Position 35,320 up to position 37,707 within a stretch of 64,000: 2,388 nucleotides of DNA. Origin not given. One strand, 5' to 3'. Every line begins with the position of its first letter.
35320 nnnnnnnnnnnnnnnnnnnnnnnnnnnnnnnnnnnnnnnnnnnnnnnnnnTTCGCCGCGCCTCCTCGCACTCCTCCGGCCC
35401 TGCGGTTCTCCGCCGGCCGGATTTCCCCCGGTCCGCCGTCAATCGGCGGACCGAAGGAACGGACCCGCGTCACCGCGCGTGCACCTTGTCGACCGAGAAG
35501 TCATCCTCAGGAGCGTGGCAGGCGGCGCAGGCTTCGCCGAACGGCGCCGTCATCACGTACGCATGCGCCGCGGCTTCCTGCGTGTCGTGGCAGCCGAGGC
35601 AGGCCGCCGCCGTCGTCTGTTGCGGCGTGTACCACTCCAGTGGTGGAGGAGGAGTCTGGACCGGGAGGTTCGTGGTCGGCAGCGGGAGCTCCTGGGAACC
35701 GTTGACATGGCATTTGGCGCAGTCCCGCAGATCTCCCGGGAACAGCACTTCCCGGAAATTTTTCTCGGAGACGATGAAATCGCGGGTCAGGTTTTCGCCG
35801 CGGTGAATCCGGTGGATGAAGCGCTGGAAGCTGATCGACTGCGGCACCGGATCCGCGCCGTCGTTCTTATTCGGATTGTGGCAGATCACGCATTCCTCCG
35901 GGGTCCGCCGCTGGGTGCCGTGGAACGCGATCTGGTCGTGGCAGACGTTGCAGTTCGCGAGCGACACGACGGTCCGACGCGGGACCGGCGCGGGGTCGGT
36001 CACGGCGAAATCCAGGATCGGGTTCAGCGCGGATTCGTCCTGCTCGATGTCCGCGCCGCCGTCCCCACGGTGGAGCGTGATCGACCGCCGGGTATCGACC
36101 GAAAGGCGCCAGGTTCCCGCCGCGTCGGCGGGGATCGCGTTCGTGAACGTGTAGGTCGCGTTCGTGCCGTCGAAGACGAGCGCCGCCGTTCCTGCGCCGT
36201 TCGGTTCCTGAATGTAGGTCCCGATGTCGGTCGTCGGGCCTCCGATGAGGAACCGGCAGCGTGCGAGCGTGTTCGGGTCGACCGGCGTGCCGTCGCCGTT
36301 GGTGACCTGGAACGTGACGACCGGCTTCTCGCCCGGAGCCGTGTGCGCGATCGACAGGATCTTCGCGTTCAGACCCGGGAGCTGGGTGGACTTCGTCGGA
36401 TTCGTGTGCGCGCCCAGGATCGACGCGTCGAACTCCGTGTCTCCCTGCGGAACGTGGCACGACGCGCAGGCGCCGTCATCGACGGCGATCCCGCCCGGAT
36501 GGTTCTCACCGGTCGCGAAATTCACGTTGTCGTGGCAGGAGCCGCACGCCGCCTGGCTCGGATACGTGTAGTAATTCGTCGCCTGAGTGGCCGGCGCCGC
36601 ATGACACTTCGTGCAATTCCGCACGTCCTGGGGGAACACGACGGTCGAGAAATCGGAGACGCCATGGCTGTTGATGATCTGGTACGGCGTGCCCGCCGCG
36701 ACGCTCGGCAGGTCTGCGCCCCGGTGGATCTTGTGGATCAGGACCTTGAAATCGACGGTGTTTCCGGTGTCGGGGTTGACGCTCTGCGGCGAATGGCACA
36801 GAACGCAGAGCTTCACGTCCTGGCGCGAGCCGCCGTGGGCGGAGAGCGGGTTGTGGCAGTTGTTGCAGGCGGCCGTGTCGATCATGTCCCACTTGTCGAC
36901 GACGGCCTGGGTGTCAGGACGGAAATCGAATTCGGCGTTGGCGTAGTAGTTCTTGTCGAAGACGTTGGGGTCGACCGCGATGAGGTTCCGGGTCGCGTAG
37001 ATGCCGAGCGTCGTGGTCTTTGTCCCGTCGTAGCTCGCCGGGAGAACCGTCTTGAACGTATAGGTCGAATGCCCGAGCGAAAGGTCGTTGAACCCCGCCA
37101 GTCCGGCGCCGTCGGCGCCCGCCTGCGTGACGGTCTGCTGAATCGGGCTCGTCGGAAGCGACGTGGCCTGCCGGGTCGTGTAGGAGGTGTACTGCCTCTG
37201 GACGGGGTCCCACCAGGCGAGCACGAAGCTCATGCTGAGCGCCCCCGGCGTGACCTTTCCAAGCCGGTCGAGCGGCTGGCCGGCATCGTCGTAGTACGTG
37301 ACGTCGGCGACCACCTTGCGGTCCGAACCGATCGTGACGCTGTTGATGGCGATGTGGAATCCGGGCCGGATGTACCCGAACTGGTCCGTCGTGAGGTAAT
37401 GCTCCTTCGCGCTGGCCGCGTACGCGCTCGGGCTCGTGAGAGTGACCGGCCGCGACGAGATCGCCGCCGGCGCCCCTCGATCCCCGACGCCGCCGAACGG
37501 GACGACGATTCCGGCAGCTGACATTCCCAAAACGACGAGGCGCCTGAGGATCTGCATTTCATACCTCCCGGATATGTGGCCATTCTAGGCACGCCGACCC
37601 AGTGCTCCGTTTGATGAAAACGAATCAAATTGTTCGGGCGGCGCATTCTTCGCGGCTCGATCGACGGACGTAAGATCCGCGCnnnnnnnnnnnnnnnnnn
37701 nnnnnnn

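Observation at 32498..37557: MtrC-MtrA-MtrB-like outer-membrane porin-cytochrome conduit operon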

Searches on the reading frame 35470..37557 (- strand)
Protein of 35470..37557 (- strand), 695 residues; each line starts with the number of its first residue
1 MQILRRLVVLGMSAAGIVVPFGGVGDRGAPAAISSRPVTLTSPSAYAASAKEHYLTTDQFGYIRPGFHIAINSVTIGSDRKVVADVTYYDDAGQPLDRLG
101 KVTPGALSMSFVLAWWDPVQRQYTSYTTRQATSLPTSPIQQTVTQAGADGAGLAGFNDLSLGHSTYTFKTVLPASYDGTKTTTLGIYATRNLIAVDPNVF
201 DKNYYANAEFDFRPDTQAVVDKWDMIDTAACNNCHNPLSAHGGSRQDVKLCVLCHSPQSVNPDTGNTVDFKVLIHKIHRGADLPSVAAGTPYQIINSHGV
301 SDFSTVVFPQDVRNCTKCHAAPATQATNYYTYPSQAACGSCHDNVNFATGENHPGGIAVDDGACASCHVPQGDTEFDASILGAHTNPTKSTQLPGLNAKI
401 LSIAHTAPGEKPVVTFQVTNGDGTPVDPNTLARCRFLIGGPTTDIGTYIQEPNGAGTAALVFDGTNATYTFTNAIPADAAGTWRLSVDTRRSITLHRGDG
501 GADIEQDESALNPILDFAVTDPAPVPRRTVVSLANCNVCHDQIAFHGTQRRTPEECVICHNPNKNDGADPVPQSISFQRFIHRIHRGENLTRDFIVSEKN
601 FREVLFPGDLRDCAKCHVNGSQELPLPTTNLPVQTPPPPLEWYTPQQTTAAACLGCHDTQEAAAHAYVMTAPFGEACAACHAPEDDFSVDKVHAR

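Call 7: search_protein_families(library=pfam, proteins=[window:35470-37557:-], max_evalue=1)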
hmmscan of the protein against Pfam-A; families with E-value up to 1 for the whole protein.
window:35470-37557:- (695 aa): 8 families
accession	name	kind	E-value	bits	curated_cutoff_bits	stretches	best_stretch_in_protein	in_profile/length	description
PF22113.1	Mtrc-MtrF_II-IV_dom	-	6.3e-52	176.1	30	2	528-693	1-175/176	Outer membrane cytochrome MtrC/MtrF-like, domains II/IV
PF14522.11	Cytochrome_C7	-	3.8e-13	49.5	24.8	3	312-368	13-66/67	Cytochrome c7 and related cytochrome c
PF09699.15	Paired_CXXCH_1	-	2e-07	31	20.6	1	312-344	6-38/41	Doubled CXXCH motif (Paired_CXXCH_1)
PF14537.11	Cytochrom_c3_2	-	1.4e-05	25.9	25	2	314-369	8-65/79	Cytochrome c3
PF02085.21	Cytochrom_CIII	-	0.00032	21.4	22.9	0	228-276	30-71/101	Class III cytochrome C family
PF05495.17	zf-CHY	-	0.012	16.5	31.3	1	230-260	20-54/68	CHY zinc finger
PF09698.15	GSu_C4xC__C2xCH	-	0.039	15.1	21.7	1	615-657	6-36/36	Geobacter CxxxxCH...CXXCH motif (GSu_C4xC__C2xCH)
PF23392.1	DUF7101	-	0.13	12.7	27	0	311-348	46-83/96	Domain of unknown function (DUF7101)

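Call 8: search_protein_families(library=ncbifam, proteins=[window:35470-37557:-], max_evalue=1)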
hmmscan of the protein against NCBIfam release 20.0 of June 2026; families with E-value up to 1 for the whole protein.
window:35470-37557:- (695 aa): 10 families
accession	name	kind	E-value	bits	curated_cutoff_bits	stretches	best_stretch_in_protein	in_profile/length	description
TIGR03507.1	decahem_SO1788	subfamily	3.2e-129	432.4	209.3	1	79-693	5-672/672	OmcA/MtrC family decaheme c-type cytochrome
NF045713.1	CxxCH_16_HmcA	equivalog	4.2e-07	28.9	400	2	208-377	91-261/541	sulfate respiration complex hexadecaheme cytochrome HmcA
NF041028.1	decahem_GSU2203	exception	5.1e-05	22.6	325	2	224-377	44-190/317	GSU2203 family decaheme c-type cytochrome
TIGR03153.1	cytochr_NrfH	equivalog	0.0002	21.4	134.2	1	313-346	103-137/138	cytochrome c nitrite reductase small subunit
NF045722.1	c3_cytochr_TmcA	equivalog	0.0003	20.6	114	1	646-684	76-113/125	acidic tetraheme cytochrome c3 TmcA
TIGR01905.1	paired_CXXCH_1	subfamily_domain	0.00035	20.4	25.2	1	313-345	7-39/41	doubled CXXCH domain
TIGR03508.1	decahem_SO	subfamily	0.0019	17.7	192.2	1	231-374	18-156/258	DmsE family decaheme c-type cytochrome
TIGR04257.1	nanowire_3heme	domain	0.031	14.4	40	1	650-691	23-68/75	c(7)-type cytochrome triheme domain-containing protein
NF038114.1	rightmost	domain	0.051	13.9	35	1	413-484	23-94/113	PxKF domain-containing protein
TIGR00143.1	hypF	equivalog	0.06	11.5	466.1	1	287-341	74-126/741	carbamoyltransferase HypF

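Call 9: search_solved_structures(query=window:35470-37557:-, max_evalue=0.01)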
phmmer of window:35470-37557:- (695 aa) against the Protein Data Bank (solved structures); distinct sequences matched with E-value up to 0.01: 12.
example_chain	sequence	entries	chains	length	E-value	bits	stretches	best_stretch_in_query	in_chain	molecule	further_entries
3pmq_A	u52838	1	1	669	1.8e-33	119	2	307-675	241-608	Decaheme cytochrome c MtrF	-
4lmh_A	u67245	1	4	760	8.4e-18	67.2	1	204-347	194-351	Extracellular iron oxide respiratory system surface decaheme cytochrome c component OmcA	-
6qyc_A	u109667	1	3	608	1.2e-14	56.8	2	156-285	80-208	Decaheme c-type cytochrome, OmcA/MtrC family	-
6r2q_C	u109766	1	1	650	1.5e-14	56.4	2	156-285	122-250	Decaheme c-type cytochrome, OmcA/MtrC family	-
3ucp_A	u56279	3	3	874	6.5e-14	54.3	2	222-343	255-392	UndA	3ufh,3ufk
9eov_A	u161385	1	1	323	5.9e-10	41.3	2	313-372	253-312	Extracellular iron oxide respiratory system surface decaheme cytochrome c component MtrC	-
8qbq_A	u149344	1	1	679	8.4e-10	40.8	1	313-431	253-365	Extracellular iron oxide respiratory system surface decaheme cytochrome c component MtrC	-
7qth_A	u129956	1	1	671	1e-09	40.5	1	313-432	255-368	Extracellular iron oxide respiratory system surface decaheme cytochrome c component MtrC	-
4lm8_A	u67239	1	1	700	1.1e-09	40.4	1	313-432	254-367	Extracellular iron oxide respiratory system surface decaheme cytochrome c component MtrC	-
8qbz_A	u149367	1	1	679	1.2e-09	40.3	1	313-432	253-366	Extracellular iron oxide respiratory system surface decaheme cytochrome c component MtrC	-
8qc9_A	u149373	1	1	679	1.2e-09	40.2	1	313-432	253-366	Extracellular iron oxide respiratory system surface decaheme cytochrome c component MtrC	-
7o7g_A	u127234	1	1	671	7.7e-09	37.6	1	313-432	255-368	Extracellular iron oxide respiratory system surface decaheme cytochrome c component MtrC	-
